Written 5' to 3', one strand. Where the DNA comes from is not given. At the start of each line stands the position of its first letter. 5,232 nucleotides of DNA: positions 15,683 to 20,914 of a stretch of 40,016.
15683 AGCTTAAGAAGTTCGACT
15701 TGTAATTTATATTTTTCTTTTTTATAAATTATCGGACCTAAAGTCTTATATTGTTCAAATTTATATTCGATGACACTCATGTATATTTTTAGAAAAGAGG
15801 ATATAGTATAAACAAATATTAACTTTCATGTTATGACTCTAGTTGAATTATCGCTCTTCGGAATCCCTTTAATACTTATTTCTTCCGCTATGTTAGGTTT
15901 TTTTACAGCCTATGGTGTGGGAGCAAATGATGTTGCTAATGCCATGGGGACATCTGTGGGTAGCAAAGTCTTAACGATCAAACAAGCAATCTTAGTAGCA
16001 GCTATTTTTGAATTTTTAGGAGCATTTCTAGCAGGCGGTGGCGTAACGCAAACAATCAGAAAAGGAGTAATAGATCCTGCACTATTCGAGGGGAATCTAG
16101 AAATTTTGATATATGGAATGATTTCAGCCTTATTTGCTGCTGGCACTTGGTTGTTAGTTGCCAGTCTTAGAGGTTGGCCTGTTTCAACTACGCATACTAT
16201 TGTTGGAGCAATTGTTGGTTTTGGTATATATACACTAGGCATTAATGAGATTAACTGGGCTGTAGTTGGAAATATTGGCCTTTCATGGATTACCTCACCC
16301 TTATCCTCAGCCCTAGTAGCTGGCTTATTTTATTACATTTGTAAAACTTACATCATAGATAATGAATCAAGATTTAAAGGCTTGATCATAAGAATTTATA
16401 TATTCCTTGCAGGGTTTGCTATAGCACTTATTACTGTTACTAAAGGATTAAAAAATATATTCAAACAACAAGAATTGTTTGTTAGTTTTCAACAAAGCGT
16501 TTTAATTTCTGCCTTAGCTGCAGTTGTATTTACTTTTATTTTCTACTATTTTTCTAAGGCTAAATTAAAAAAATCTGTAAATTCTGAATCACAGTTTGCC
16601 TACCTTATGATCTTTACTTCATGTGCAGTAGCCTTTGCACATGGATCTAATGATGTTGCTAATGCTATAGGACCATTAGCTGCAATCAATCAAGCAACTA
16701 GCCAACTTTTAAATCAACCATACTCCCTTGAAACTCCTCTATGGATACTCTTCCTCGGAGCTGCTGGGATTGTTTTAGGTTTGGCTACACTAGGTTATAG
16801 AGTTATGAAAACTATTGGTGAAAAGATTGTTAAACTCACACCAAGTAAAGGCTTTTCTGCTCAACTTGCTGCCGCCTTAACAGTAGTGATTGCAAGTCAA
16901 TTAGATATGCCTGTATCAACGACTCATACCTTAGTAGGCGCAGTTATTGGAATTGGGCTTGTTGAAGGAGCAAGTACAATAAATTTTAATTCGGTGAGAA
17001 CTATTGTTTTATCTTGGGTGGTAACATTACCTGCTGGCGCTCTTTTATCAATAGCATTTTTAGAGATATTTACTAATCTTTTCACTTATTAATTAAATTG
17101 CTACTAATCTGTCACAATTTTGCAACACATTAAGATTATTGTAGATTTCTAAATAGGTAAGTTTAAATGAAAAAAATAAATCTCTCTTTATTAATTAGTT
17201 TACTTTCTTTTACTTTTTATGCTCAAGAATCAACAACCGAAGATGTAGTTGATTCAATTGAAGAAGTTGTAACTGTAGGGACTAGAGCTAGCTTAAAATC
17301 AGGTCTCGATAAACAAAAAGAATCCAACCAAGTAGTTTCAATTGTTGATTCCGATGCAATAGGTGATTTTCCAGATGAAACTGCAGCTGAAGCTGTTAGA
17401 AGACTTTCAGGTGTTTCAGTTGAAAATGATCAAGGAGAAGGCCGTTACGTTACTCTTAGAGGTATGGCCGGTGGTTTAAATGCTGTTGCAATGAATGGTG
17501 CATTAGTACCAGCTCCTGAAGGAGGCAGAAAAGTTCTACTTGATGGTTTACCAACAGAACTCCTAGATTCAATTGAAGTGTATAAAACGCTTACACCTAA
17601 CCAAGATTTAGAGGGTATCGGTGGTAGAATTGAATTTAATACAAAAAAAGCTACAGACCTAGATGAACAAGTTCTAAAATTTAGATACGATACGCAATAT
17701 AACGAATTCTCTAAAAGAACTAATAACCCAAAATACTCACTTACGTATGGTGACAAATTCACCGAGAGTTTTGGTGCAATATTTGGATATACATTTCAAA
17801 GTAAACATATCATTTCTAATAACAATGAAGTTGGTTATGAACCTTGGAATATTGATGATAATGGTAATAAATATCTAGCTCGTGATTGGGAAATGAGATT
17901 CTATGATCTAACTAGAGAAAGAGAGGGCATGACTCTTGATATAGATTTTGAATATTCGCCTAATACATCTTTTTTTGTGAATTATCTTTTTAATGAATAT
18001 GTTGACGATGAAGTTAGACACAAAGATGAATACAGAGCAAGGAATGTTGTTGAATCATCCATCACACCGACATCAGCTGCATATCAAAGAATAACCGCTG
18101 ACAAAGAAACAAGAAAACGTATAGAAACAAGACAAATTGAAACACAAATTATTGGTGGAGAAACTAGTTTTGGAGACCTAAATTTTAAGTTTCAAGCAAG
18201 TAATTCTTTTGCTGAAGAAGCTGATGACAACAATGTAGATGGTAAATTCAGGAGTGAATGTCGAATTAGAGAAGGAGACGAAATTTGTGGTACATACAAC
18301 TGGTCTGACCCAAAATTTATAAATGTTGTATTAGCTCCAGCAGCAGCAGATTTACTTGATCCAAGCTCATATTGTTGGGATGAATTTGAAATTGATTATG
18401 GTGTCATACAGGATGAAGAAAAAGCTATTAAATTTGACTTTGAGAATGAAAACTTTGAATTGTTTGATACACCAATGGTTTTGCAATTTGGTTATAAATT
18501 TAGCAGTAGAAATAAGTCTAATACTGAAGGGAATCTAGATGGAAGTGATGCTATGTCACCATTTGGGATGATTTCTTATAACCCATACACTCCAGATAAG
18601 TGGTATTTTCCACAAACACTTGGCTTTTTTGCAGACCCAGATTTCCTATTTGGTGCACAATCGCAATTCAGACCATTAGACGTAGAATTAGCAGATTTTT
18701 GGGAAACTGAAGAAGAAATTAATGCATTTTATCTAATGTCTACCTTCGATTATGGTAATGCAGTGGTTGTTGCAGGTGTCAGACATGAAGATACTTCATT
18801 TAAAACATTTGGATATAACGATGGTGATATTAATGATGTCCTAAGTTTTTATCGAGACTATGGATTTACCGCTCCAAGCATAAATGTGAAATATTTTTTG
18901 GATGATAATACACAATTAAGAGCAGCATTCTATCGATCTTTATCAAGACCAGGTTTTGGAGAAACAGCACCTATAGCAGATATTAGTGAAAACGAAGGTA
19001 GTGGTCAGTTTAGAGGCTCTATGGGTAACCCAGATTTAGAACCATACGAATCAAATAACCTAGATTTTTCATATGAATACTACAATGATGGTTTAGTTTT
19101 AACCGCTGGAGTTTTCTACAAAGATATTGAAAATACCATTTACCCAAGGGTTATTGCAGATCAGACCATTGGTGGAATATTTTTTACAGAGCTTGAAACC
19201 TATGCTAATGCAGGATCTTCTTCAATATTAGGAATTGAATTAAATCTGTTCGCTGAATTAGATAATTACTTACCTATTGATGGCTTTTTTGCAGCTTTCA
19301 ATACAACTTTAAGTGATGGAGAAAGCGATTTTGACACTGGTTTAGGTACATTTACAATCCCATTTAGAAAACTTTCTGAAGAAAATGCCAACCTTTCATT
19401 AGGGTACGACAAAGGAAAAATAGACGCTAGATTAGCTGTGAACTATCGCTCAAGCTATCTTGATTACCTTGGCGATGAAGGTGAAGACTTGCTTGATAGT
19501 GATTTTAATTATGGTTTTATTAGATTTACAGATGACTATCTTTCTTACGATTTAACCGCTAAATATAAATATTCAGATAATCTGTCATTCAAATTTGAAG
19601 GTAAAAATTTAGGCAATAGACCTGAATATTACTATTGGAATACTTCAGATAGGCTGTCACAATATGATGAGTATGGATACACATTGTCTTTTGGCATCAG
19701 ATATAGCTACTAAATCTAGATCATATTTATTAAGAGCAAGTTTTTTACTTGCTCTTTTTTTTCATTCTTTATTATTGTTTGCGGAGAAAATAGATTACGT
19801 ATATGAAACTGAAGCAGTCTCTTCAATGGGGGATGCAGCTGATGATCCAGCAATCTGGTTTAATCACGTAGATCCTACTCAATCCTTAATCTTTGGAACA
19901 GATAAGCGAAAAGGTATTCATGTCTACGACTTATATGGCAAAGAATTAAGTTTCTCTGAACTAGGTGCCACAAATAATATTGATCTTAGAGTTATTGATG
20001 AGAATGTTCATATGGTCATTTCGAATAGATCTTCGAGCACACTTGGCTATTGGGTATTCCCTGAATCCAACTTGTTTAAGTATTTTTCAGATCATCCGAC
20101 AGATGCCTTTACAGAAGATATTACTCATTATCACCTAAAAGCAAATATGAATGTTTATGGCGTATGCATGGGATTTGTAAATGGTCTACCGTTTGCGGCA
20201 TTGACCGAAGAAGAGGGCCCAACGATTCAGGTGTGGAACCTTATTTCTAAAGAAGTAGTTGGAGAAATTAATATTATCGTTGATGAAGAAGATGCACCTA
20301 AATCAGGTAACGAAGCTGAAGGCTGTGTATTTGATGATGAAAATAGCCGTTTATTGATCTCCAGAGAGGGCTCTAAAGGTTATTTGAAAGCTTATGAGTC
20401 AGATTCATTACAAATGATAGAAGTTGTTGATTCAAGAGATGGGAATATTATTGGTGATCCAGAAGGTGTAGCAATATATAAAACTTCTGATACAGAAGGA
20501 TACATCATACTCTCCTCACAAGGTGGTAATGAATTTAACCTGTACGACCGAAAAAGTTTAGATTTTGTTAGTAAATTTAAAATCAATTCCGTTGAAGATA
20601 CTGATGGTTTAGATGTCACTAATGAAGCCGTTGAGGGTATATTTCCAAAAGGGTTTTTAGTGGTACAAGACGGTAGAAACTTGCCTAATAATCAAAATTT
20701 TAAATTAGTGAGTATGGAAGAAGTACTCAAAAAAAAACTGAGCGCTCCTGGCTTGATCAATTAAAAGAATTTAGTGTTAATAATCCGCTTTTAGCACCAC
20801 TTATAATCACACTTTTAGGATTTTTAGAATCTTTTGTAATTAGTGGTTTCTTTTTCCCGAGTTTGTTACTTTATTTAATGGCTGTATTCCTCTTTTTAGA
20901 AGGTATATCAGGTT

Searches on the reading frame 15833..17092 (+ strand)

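Call 54: search_protein_families(library=pfam, proteins=[window:15833-17092:+], max_evalue=0.0001)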
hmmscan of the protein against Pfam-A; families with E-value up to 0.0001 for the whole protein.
window:15833-17092:+ (419 aa): 1 family
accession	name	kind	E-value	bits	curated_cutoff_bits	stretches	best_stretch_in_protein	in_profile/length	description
PF01384.25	PHO4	-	4.6e-114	381.5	33.7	1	29-406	1-350/350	Phosphate transporter family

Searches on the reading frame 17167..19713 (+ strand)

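Call 54: search_protein_families(library=pfam, proteins=[window:17167-19713:+], max_evalue=0.0001)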
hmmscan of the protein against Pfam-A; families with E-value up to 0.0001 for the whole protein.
window:17167-19713:+ (848 aa): 2 families
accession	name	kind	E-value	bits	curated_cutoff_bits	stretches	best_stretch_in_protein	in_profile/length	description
PF00593.30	TonB_dep_Rec_b-barrel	-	6.9e-30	105.7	27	1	416-815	60-436/436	TonB dependent receptor-like, beta-barrel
PF07715.20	Plug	-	2.8e-13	50.7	23.9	1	50-140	2-92/107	TonB-dependent Receptor Plug Domain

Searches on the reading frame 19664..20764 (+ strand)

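Call 54: search_protein_families(library=pfam, proteins=[window:19664-20764:+], max_evalue=0.0001)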
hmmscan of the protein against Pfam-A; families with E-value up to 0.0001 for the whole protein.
window:19664-20764:+ (366 aa): 1 family
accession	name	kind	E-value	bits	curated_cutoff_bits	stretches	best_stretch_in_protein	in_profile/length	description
PF02333.21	Phytase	-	2.2e-40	139.3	21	1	47-355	37-354/375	Phytase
